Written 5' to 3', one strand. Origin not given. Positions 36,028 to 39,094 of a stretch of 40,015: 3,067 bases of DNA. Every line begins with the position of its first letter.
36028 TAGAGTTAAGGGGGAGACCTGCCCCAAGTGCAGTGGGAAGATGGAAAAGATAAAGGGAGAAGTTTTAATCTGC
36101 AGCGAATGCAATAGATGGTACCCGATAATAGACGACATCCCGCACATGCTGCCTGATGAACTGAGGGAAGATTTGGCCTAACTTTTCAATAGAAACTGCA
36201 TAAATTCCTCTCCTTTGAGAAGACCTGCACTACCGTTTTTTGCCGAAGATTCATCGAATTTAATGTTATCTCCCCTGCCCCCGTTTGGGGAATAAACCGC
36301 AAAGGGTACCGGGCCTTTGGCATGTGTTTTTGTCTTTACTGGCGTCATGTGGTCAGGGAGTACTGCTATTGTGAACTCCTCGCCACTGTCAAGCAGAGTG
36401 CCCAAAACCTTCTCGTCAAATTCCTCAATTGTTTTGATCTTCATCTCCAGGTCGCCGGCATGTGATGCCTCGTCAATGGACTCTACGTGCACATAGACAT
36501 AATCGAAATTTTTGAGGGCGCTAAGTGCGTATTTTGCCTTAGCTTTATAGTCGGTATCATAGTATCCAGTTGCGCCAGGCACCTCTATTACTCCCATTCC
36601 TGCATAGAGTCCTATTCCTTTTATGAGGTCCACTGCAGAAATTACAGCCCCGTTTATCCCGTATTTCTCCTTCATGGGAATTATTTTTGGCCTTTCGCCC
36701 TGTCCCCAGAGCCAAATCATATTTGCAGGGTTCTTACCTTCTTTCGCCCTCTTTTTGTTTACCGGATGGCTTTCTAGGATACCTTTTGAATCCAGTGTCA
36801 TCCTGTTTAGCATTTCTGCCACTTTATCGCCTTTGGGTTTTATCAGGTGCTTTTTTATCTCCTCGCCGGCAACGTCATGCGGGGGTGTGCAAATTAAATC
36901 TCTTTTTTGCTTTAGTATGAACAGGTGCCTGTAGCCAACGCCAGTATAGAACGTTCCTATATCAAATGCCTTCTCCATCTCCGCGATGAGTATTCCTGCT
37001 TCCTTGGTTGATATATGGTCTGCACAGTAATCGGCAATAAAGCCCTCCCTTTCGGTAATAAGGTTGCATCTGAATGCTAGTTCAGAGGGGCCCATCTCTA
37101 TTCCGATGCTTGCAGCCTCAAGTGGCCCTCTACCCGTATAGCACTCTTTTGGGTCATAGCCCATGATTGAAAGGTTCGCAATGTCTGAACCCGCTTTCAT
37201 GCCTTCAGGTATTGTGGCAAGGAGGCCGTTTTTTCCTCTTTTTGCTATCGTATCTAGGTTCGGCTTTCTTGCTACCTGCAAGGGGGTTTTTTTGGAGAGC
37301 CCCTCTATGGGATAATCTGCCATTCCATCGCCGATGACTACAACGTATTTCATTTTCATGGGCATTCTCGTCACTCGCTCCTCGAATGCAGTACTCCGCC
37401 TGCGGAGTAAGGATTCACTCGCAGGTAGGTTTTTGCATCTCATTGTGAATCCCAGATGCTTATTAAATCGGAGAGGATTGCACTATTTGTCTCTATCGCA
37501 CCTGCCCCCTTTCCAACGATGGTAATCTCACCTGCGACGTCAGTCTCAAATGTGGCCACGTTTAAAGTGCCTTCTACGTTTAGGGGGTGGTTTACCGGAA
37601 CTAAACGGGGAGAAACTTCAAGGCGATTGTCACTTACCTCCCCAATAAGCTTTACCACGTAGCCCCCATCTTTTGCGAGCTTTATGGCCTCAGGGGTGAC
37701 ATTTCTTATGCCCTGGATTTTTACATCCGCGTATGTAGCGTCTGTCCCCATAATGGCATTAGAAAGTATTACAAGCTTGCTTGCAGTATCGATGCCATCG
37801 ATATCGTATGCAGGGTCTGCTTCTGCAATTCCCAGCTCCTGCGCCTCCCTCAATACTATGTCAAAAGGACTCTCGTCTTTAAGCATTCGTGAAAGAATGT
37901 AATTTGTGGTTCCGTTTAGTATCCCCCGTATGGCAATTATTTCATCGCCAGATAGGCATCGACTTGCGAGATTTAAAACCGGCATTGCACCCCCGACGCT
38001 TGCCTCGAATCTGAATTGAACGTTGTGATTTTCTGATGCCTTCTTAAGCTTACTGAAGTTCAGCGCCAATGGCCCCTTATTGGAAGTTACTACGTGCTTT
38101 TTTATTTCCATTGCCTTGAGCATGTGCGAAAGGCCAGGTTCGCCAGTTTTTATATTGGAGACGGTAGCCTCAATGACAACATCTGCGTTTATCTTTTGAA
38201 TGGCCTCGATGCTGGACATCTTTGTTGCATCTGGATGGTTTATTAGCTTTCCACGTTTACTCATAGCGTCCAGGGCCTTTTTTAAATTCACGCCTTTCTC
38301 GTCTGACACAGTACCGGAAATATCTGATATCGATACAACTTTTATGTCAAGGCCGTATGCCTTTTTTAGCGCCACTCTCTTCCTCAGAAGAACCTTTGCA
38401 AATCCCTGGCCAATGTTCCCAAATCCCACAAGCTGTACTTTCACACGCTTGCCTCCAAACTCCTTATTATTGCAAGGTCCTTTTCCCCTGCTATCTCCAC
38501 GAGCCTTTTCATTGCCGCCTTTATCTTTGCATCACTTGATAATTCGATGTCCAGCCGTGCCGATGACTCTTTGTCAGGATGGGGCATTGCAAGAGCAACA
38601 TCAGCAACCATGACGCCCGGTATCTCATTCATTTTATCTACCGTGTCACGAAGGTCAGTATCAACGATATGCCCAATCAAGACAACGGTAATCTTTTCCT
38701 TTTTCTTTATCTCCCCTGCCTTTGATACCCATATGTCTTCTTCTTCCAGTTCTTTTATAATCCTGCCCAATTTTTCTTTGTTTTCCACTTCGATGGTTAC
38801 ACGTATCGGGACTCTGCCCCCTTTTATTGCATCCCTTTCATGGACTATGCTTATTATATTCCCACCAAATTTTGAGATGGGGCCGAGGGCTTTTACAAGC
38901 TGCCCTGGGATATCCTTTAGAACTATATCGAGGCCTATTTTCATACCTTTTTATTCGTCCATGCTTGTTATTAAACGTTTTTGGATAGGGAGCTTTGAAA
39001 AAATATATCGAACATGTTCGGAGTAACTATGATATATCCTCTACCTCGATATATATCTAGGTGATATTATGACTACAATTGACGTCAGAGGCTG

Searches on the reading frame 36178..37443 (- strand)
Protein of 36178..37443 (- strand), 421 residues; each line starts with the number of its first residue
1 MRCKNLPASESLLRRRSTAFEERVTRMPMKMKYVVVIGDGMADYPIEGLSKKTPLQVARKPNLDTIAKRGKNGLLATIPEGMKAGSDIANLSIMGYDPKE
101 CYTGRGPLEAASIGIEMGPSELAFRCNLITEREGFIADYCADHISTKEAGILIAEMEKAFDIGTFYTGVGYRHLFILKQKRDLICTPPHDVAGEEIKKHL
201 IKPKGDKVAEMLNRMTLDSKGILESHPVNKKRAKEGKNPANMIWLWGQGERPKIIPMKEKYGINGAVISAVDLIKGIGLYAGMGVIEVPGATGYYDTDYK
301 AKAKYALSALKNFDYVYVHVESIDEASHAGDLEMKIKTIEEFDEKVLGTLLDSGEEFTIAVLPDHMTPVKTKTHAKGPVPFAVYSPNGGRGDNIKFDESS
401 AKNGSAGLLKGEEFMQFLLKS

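Call 59: search_protein_families(library=pfam, proteins=[window:36178-37443:-], max_evalue=0.00001)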
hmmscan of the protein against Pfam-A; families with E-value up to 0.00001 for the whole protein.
window:36178-37443:- (421 aa): 2 families
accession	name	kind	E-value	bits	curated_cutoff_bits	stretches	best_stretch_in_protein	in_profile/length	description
PF10143.14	PhosphMutase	-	1.7e-56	191.2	21.5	1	67-229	1-170/170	2,3-bisphosphoglycerate-independent phosphoglycerate mutase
PF01676.23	Metalloenzyme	-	3.2e-46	158.3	24.3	1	31-420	1-251/252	Metalloenzyme superfamily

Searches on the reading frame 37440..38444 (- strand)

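Call 59: search_protein_families(library=pfam, proteins=[window:37440-38444:-], max_evalue=0.00001)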
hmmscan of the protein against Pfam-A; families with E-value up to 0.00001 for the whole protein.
window:37440-38444:- (334 aa): 3 families
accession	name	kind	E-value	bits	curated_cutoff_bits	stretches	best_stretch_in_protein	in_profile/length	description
PF00742.24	Homoserine_dh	-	5.6e-58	196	22.9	1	155-328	1-173/173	Homoserine dehydrogenase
PF03447.22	NAD_binding_3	-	2.1e-09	38.5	24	1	7-147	1-116/116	Homoserine dehydrogenase, NAD binding domain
PF00208.27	ELFV_dehydrog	-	2.3e-07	31.2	23.4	1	2-97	34-122/241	Glutamate/Leucine/Phenylalanine/Valine dehydrogenase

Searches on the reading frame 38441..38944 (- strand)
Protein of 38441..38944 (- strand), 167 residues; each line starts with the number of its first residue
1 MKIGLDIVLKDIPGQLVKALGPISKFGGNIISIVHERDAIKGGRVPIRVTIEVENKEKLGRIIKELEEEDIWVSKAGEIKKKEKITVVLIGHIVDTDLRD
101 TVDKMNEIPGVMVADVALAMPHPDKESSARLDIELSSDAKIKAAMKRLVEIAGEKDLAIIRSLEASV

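Call 59: search_protein_families(library=pfam, proteins=[window:38441-38944:-], max_evalue=0.00001)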
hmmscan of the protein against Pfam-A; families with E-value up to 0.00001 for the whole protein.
window:38441-38944:- (167 aa): 1 family
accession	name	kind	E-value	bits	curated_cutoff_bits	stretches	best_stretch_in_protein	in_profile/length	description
PF01842.31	ACT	-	2.6e-07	30.7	27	1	7-68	5-63/66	ACT domain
